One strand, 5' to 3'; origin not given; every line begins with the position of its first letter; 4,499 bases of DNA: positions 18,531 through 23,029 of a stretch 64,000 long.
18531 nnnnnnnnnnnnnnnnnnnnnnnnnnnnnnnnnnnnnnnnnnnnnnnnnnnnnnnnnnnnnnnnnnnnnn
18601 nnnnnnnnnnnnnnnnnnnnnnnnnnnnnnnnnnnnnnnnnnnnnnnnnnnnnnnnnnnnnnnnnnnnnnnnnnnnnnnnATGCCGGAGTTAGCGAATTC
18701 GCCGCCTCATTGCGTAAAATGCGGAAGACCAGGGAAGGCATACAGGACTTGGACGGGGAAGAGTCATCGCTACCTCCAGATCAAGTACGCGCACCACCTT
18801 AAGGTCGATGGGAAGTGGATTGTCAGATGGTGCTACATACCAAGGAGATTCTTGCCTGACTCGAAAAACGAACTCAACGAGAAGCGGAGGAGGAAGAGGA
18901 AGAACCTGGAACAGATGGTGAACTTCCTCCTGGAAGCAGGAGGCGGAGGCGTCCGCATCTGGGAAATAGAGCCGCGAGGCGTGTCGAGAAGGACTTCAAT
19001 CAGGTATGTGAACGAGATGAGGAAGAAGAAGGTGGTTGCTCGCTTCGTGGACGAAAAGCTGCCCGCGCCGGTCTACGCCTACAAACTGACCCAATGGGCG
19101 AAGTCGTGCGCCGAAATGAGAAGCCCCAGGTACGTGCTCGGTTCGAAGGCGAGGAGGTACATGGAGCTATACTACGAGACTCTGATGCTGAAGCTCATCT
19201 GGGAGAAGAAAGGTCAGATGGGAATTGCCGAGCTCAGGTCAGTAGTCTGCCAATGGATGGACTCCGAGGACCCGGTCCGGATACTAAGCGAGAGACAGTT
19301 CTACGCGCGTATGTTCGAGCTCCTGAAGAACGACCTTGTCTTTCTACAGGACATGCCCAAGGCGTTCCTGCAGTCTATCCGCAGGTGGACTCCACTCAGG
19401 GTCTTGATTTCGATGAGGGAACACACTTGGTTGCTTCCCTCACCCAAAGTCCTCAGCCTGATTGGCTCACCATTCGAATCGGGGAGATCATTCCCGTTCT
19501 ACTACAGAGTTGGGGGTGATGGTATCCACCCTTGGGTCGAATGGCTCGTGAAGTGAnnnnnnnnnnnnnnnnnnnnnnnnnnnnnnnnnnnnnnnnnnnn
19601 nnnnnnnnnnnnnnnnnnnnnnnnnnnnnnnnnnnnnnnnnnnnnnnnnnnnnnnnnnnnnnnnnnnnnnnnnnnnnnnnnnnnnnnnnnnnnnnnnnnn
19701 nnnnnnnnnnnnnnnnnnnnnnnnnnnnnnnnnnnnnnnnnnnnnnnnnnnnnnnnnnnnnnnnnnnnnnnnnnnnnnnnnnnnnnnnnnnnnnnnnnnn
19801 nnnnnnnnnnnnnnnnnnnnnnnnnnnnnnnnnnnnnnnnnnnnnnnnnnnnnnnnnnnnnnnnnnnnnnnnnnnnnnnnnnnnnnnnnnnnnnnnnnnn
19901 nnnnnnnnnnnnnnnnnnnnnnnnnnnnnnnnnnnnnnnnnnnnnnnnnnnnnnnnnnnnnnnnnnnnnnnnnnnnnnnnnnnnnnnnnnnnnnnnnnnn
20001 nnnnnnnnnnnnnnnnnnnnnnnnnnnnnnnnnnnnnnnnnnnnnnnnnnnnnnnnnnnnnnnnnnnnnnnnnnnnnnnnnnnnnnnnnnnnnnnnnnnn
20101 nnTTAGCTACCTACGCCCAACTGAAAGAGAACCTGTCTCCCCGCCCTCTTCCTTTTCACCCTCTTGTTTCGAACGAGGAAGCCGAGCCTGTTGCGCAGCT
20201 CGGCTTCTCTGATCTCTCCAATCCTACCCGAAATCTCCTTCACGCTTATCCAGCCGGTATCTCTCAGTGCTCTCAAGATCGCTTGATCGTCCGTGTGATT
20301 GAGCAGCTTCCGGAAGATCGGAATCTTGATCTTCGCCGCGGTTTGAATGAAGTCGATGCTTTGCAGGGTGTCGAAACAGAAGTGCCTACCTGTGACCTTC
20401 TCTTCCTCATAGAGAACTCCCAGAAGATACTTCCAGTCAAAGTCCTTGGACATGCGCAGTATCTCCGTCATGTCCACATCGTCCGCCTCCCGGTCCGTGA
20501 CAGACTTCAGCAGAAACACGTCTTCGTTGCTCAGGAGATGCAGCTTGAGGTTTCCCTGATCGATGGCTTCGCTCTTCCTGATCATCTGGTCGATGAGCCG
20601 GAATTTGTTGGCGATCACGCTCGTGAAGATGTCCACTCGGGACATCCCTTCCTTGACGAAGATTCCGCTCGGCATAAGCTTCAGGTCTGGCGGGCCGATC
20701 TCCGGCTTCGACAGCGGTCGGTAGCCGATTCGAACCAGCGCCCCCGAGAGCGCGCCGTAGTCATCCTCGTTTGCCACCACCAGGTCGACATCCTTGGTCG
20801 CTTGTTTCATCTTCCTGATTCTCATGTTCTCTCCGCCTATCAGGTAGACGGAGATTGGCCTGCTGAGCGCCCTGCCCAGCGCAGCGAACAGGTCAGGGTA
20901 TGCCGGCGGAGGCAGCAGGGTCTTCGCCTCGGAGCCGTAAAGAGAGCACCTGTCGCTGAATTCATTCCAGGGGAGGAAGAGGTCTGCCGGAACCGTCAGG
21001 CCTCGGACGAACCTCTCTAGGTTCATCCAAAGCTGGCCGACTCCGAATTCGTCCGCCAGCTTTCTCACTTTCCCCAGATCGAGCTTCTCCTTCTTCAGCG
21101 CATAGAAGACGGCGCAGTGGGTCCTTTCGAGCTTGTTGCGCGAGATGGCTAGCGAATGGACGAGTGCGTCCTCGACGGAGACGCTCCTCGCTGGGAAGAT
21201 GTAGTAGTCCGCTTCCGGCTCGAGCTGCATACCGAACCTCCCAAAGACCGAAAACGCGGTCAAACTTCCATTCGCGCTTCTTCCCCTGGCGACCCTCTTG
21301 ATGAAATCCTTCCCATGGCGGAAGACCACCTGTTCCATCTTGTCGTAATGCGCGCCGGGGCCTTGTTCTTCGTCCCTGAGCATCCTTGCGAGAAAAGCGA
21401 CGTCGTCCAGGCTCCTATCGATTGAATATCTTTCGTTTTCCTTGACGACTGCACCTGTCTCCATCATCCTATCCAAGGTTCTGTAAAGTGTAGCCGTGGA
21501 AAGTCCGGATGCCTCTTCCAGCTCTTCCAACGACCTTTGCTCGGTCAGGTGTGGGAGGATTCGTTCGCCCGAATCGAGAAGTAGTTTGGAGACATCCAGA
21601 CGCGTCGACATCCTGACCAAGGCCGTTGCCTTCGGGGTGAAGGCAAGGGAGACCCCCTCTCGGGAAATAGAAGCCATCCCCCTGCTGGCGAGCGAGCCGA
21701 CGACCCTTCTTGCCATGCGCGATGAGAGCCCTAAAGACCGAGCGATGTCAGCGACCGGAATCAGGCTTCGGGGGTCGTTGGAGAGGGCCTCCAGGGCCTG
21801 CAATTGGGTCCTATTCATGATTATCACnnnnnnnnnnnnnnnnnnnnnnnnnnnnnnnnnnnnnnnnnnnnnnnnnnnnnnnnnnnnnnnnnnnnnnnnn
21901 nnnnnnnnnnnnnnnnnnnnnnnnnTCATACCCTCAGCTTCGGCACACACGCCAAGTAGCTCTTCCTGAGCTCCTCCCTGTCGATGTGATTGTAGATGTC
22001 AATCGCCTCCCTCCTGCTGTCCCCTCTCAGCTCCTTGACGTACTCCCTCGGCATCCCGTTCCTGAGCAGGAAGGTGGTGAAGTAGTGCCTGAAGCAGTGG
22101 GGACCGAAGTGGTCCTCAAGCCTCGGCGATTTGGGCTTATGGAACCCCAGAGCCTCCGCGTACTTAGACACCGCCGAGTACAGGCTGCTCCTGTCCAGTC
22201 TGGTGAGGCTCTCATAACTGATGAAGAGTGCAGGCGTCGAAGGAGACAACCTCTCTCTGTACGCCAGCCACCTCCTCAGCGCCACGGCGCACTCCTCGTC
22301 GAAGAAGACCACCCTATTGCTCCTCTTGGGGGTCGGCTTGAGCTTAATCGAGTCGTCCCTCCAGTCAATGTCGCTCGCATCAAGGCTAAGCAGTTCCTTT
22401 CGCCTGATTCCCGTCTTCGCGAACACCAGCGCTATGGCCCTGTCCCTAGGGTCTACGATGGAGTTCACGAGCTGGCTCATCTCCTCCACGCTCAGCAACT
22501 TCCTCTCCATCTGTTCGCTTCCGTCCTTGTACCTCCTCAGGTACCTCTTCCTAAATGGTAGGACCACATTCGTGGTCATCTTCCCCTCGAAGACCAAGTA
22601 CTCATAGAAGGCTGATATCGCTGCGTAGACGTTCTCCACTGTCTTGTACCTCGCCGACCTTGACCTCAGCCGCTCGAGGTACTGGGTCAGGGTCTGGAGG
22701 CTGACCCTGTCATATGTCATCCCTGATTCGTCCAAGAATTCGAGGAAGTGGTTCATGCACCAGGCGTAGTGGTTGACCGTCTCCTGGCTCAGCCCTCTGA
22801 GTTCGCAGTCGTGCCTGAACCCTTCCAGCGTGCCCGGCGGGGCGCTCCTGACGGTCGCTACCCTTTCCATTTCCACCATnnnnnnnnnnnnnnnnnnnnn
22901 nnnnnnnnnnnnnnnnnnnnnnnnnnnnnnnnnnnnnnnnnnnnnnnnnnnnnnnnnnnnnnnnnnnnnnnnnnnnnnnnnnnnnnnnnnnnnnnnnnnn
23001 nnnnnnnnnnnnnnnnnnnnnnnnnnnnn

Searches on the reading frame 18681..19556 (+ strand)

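Call 8: search_protein_families(library=pfam, proteins=[window:18681-19556:+], max_evalue=0.01)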
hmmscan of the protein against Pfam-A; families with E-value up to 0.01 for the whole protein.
window:18681-19556:+ (291 aa): 1 family
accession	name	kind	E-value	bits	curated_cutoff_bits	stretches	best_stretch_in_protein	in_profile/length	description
PF06666.16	DUF1173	-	0.009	15.3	25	0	22-79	154-209/386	Protein of unknown function (DUF1173)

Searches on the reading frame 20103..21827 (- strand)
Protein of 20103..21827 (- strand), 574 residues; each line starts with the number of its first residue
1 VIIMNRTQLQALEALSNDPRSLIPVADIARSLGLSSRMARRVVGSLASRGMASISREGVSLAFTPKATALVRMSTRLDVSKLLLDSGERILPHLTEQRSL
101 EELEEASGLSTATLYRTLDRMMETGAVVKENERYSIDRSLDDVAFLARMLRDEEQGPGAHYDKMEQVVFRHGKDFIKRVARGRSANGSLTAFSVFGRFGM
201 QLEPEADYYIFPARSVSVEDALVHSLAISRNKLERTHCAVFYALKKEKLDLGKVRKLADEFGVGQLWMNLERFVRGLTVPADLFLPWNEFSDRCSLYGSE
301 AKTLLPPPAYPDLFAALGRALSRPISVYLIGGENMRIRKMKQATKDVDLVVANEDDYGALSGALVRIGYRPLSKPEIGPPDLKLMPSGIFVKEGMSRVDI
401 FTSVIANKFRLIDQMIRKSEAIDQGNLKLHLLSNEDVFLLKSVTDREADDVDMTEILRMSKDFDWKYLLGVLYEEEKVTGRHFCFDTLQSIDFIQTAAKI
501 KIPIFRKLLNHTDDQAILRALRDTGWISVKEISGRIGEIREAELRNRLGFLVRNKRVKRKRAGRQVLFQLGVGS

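Call 8: search_protein_families(library=pfam, proteins=[window:20103-21827:-], max_evalue=0.01)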
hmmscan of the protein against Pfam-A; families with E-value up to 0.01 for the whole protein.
window:20103-21827:- (574 aa): 9 families
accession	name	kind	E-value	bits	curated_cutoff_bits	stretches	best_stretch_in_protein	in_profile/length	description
PF13412.12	HTH_24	-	1.3e-08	34.8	21.9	1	4-50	1-45/48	Winged helix-turn-helix DNA-binding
PF09339.16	HTH_IclR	-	4.5e-08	33.2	22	2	9-51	6-47/52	IclR helix-turn-helix domain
PF12802.13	MarR_2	-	5.2e-08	33.4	27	1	4-52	3-50/61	MarR family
PF01978.25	TrmB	-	2e-07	31.2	25.6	1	97-134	22-59/68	Sugar-specific transcriptional regulator TrmB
PF25213.1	HVO_A0261_N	-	2.3e-06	27.8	35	1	89-136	15-63/86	HVO_A0261 N-terminal domain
PF13404.12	HTH_AsnC-type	-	2.8e-05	24.3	27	0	9-37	6-32/42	AsnC-type helix-turn-helix domain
PF08279.18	HTH_11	-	3.5e-05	24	25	0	8-50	2-43/55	HTH domain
PF01047.28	MarR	-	5.8e-05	23.3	24.6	0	99-129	19-49/59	MarR family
PF19502.5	DUF6036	-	0.0085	16.3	23.6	0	329-478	24-139/164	Nucleotidyltransferase of unknown function (DUF6036)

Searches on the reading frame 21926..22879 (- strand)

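Call 8: search_protein_families(library=pfam, proteins=[window:21926-22879:-], max_evalue=0.01)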
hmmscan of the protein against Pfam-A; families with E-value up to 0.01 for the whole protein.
window:21926-22879:- (317 aa): 4 families
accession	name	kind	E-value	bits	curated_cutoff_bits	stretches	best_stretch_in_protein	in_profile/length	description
PF00589.27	Phage_integrase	-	7.2e-24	84.9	27.1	1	130-302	4-171/172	Phage integrase family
PF02899.23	Phage_int_SAM_1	-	1.5e-09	38.5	22.3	1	28-99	12-83/83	Phage integrase, N-terminal SAM-like domain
PF13495.12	Phage_int_SAM_4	-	1.9e-08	35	27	1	18-96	2-79/85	Phage integrase, N-terminal SAM-like domain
PF13102.12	Phage_int_SAM_5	-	0.004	17.9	22.3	1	31-105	18-92/98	Phage integrase SAM-like domain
